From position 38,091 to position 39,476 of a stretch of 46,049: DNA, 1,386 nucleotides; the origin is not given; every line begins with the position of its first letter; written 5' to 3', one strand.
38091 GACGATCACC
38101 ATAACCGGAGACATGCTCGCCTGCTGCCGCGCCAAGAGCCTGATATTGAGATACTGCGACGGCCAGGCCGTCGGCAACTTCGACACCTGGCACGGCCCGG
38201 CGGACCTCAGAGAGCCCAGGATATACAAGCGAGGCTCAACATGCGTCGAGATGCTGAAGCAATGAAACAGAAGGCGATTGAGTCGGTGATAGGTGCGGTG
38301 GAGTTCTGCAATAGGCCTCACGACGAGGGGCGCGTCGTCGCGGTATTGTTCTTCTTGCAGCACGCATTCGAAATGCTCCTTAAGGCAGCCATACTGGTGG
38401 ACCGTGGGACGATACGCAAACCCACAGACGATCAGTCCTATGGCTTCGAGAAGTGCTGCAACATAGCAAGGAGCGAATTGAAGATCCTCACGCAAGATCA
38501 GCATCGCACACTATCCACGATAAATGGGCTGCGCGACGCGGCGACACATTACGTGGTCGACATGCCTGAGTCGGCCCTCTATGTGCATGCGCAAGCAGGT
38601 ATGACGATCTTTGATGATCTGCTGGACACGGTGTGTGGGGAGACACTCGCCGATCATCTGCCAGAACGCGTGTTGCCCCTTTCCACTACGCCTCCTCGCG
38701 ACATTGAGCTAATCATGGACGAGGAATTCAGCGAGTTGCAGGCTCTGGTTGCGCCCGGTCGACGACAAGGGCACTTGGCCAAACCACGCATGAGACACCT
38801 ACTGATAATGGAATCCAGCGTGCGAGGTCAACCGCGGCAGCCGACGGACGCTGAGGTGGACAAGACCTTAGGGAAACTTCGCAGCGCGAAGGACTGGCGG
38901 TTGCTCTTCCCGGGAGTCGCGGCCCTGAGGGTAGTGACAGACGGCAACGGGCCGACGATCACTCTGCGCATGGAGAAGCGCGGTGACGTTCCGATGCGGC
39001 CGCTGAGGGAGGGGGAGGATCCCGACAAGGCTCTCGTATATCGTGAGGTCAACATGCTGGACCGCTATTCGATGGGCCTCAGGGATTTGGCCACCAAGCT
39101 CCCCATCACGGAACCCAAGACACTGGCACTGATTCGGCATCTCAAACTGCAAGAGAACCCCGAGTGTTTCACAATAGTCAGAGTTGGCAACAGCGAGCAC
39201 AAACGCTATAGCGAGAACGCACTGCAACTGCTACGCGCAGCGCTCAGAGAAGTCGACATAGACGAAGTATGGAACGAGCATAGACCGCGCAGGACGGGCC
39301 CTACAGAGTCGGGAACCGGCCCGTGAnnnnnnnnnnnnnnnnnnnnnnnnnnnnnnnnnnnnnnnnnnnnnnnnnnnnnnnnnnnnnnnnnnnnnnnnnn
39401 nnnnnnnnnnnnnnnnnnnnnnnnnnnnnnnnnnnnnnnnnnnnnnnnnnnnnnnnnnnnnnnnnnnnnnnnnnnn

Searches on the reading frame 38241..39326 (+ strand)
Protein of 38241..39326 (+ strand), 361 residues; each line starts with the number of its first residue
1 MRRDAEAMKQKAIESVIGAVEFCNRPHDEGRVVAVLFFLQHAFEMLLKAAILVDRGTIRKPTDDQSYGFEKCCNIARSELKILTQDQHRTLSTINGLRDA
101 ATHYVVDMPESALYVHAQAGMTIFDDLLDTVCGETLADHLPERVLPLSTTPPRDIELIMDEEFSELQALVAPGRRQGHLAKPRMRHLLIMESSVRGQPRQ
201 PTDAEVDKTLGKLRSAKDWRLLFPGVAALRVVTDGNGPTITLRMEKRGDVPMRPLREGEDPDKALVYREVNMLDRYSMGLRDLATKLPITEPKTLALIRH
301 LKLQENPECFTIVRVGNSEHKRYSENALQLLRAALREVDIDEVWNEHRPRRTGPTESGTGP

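Call 6: search_protein_families(library=pfam, proteins=[window:38241-39326:+])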
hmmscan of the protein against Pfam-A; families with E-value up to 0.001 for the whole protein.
window:38241-39326:+ (361 aa): 1 family
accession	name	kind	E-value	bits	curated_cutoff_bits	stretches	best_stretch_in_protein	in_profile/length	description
PF12358.13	DUF3644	-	1.5e-13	51.2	27.6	1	10-152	4-153/183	Domain of unknown function (DUF3644)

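Call 7: search_protein_families(library=padloc, proteins=[window:38241-39326:+])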
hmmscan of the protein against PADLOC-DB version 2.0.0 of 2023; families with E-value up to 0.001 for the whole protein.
window:38241-39326:+ (361 aa): 6 families
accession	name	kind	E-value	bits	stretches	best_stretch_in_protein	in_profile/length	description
PDLC04951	PDC-S19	-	3.8e-130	432.2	1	1-350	1-352/357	-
PDLC04947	PDC-S19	-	2.4e-108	360.6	1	1-351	3-351/355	-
PDLC04952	PDC-S19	-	1.3e-16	59.1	1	2-150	2-150/328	-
PDLC04949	PDC-S19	-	1e-12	46.1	1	6-149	8-150/334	-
PDLC04953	PDC-S19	-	4.4e-12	44.1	1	10-155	12-166/333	-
PDLC04954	PDC-S19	-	3.7e-06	24.5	0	4-55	5-56/330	-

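Call 11: find_related_loci(query=window:38241-39326:+, collection=genome_contigs, flank=10000)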
Query window:38241-39326:+ (361 aa) in genome_contigs; peptide patterns used: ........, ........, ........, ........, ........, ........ (x = any residue, [..] = any of these).
58 stretches matched a pattern, but none encodes a relative of the query by tblastn (E <= 1e-3).

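Call 12: find_homologous_proteins(query=window:38241-39326:+)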
Query window:38241-39326:+ (361 aa): 809 proteins with E <= 0.001 among 8000 candidates; the best 120 are listed.
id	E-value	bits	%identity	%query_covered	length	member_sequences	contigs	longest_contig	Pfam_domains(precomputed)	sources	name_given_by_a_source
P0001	7.7e-240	813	100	100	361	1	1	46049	PF12358.14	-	-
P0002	1.8e-177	608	75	97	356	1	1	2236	PF12358.14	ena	-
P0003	7.6e-126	438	56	99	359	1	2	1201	PF12358.14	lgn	-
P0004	1.7e-113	397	52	97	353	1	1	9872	PF12358.14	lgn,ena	-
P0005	5.5e-108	379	49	98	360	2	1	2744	PF12358.14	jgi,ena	-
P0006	1.1e-107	378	50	95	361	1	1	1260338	PF12358.14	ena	-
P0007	5.5e-107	376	50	100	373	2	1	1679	PF12358.14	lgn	-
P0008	7.9e-105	369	49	97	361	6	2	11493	PF12358.14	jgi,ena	-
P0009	1.3e-103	365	48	98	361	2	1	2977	PF12358.14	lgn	-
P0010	1.7e-103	364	49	96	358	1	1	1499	PF12358.14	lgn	-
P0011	2.1e-103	364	49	96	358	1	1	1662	PF12358.14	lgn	-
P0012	3.7e-103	363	48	97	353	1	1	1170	PF12358.14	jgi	jgi:uncharacterized protein YutE (UPF0331/DUF86 family)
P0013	5.4e-102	359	47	97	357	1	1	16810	PF12358.14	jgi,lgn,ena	-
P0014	1.4e-101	358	49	95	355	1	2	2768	PF12358.14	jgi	jgi:hypothetical protein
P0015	2.2e-101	357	47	96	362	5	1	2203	PF12358.14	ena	-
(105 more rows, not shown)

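Call 13: find_encoding_contigs(protein=P0002, flank=10000, max_places=3)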
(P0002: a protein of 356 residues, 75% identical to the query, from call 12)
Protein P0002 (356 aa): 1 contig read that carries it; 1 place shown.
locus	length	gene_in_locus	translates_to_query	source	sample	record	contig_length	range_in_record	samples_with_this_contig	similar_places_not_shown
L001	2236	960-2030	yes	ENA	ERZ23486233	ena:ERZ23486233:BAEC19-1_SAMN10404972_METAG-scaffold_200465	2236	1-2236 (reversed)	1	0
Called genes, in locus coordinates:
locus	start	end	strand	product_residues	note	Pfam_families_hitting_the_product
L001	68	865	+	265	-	-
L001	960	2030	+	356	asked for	PF12358:DUF3644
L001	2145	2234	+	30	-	?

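Call 14: find_encoding_contigs(protein=P0004, flank=10000, max_places=3)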
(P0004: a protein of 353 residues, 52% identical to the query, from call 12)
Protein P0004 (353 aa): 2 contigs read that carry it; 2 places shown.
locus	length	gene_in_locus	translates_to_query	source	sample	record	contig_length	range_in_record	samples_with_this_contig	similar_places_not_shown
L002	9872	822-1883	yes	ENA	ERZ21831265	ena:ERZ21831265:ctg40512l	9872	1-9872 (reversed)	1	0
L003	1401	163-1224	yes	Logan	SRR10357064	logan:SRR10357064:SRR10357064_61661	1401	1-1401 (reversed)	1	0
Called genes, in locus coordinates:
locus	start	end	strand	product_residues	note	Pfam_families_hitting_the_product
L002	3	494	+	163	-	?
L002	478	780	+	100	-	-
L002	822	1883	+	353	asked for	PF12358:DUF3644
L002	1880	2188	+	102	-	-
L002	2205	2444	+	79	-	PF04014:MazE_antitoxin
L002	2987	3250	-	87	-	-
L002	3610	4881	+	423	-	PF00270:DEAD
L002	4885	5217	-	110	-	-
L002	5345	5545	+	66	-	-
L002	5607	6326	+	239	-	-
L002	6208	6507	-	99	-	-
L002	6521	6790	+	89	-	-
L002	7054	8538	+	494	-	-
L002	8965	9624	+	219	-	-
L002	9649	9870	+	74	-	?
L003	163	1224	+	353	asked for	PF12358:DUF3644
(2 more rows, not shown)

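Call 15: find_encoding_contigs(protein=P0006, flank=10000, max_places=3)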
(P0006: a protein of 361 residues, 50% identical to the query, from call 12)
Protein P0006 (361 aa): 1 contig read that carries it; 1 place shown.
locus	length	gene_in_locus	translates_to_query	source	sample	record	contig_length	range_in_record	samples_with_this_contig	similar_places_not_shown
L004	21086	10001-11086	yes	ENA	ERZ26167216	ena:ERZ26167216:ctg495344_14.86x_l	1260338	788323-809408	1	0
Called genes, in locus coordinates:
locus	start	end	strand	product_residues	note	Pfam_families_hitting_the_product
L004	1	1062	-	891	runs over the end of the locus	PF00133:tRNA-synt_1, PF09334:tRNA-synt_1g, PF13603:tRNA-synt_1_2 (faint), PF09334:tRNA-synt_1g (weak), PF08264:Anticodon_1, PF10458:Val_tRNA-synt_C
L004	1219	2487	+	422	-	PF07690:MFS_1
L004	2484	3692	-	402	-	PF02441:Flavoprotein, PF04127:DFP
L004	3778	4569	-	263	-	PF03309:Pan_kinase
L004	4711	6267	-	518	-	PF03853:YjeF_N, PF01256:Carb_kinase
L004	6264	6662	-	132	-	PF01648:ACPS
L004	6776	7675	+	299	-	PF00763:THF_DHG_CYH, PF02882:THF_DHG_CYH_C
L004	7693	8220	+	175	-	PF05425:CopD (weak)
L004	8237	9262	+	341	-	PF02547:Queuosine_synth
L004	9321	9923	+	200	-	-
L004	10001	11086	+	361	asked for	PF12358:DUF3644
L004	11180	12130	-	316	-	-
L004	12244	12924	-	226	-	PF14114:DUF4286 (weak)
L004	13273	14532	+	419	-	PF08240:ADH_N, PF00107:ADH_zinc_N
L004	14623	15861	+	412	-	PF00072:Response_reg, PF00196:GerE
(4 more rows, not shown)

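Call 19: find_related_loci(query=A1, collection=genome_contigs, flank=10000)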
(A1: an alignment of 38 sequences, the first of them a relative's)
Query A1 (361 aa) in genome_contigs; peptide patterns used: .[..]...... (x = any residue, [..] = any of these).
374 stretches matched a pattern; 324 encode a relative of the query (tblastn E <= 1e-3); the best 80 are kept; 80 distinct loci.
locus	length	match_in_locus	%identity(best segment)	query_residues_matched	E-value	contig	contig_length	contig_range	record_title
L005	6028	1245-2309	48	1-353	1e-108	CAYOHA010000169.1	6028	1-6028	MAG TPA_asm: uncultured Dehalococcoidales bacterium isolate binchicken_co376_250 genome assembly, contig: NODE_18050_len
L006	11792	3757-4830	46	1-359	4e-102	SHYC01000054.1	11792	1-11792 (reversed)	MAG: Dehalococcoidia bacterium isolate Baikal-deep-G109 BACOMB-C26309, whole genome shotgun sequence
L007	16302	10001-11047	44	1-347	3e-98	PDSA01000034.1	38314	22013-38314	MAG: Rhodobacterales bacterium isolate DOLJORAL78_59_82 DolJOral78_scaffold_961, whole genome shotgun sequence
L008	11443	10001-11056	43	1-350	8e-97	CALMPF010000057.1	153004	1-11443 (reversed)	MAG TPA_asm: uncultured Planctomycetia bacterium isolate SRR2107179_bin.59_CONCOCT_v1.1_MAG genome assembly, contig: ERZ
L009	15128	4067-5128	42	1-350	9e-96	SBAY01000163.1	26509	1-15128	MAG: Nitrospira sp. isolate Bin_21_1 Hy_contig30695, whole genome shotgun sequence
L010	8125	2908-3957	43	1-348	6e-96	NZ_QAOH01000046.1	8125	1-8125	Celeribacter persicus strain DSM 100434 Ga0183454_146, whole genome shotgun sequence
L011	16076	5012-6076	42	1-353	3e-95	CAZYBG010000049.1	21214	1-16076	MAG TPA_asm: uncultured Rhodobacterales bacterium isolate SRP072547_co1_242 genome assembly, contig: NODE_3741_length_21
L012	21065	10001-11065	43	1-353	9e-95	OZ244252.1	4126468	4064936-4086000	MAG: uncultured Candidatus Entotheonella sp. isolate 65fe1b67-1d6c-4ee1-a728-c1902880f996 genome assembly, chromosome: 1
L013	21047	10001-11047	44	1-345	6e-95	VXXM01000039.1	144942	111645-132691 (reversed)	MAG: Acidimicrobiia bacterium isolate SB0668_bin_6 NODE_34_length_144942_cov_23.067073, whole genome shotgun sequence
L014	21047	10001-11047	44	1-348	2e-94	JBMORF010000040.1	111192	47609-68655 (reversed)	MAG: Thermodesulfobacteriota bacterium isolate Betzabe_MAG173 MAG173_40, whole genome shotgun sequence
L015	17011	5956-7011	43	1-350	2e-93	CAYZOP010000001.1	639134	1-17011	MAG TPA_asm: uncultured Desulfobacterales bacterium isolate binchicken_co107_254 genome assembly, contig: NODE_7_length_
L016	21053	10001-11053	41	1-349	2e-93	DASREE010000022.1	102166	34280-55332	MAG TPA_asm: Gaiellaceae bacterium isolate SMAG_U9998 k141_2367952, whole genome shotgun sequence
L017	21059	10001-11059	43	1-351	5e-93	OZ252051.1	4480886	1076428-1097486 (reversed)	MAG: uncultured Candidatus Binatia bacterium isolate b4184f84-54dd-4777-b1f7-7d436cdf621f genome assembly, chromosome: 1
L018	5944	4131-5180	42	2-350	5e-93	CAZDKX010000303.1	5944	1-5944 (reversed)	MAG TPA_asm: uncultured Syntrophobacteraceae bacterium isolate binchicken_co22_234 genome assembly, contig: NODE_12811_l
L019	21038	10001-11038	42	1-344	6e-93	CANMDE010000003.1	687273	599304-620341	uncultured Rhodobacteraceae bacterium isolate 2-988-3Z.fasta genome assembly, contig: NODE_3, whole genome shotgun seque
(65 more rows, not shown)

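Call 36: search_protein_families(library=phrogs, proteins=[L001:68-865:+], max_evalue=0.1)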
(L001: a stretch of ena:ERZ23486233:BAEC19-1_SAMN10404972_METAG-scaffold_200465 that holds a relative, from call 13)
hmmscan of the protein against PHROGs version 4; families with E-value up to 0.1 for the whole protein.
L001:68-865:+ (265 aa): 0 families

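Call 69: find_encoding_contigs(protein=P0003, flank=10000, max_places=3)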
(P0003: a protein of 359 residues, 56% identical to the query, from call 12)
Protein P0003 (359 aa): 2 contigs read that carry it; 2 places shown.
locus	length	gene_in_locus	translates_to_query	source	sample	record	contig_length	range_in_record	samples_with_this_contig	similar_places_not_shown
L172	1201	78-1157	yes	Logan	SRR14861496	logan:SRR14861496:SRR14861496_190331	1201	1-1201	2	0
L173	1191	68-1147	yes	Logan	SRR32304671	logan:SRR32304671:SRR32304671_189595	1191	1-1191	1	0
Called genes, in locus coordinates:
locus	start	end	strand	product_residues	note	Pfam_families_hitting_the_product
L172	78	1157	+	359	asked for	PF12358:DUF3644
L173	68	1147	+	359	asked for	PF12358:DUF3644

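Call 70: find_encoding_contigs(protein=P0008, flank=10000, max_places=3)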
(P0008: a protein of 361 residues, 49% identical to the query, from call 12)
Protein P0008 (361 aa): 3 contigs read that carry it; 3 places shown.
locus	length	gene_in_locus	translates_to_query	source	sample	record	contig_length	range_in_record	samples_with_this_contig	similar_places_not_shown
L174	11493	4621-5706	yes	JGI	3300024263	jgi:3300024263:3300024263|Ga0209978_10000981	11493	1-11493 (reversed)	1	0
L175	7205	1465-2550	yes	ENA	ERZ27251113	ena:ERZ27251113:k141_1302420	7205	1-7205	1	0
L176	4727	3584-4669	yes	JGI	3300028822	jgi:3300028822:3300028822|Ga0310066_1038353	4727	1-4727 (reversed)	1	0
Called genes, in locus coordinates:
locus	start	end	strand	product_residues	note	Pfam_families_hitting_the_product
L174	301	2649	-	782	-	-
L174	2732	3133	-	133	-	-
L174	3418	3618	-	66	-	-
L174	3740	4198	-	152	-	-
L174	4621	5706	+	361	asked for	PF12358:DUF3644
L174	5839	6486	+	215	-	PF20247:DUF6602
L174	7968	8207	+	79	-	-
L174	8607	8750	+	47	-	PF13717:Zn_ribbon_4 (faint)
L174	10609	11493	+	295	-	?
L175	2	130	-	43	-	?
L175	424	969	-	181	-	PF02577:BFN_dom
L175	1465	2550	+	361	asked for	PF12358:DUF3644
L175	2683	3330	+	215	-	PF20247:DUF6602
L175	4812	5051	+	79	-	-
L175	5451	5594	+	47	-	PF13717:Zn_ribbon_4 (faint)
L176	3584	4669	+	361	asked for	PF12358:DUF3644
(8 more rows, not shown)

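Call 71: find_encoding_contigs(protein=P0005, flank=10000, max_places=3)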
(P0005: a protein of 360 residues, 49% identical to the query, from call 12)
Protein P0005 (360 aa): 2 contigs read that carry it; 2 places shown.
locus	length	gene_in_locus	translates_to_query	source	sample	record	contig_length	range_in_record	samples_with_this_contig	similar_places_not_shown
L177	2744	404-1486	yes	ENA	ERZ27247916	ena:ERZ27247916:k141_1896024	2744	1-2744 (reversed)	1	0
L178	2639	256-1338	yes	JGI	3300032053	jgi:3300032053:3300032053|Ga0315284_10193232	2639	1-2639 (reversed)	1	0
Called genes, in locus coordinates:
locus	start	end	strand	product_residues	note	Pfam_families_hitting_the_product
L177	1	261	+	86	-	?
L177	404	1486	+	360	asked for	PF12358:DUF3644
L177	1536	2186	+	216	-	-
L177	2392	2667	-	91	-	PF12773:DZR, PF13240:Zn_Ribbon_1 (faint)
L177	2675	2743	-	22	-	?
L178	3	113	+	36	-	?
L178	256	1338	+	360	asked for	PF12358:DUF3644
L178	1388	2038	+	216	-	-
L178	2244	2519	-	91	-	PF12773:DZR, PF13240:Zn_Ribbon_1 (faint)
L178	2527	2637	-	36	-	?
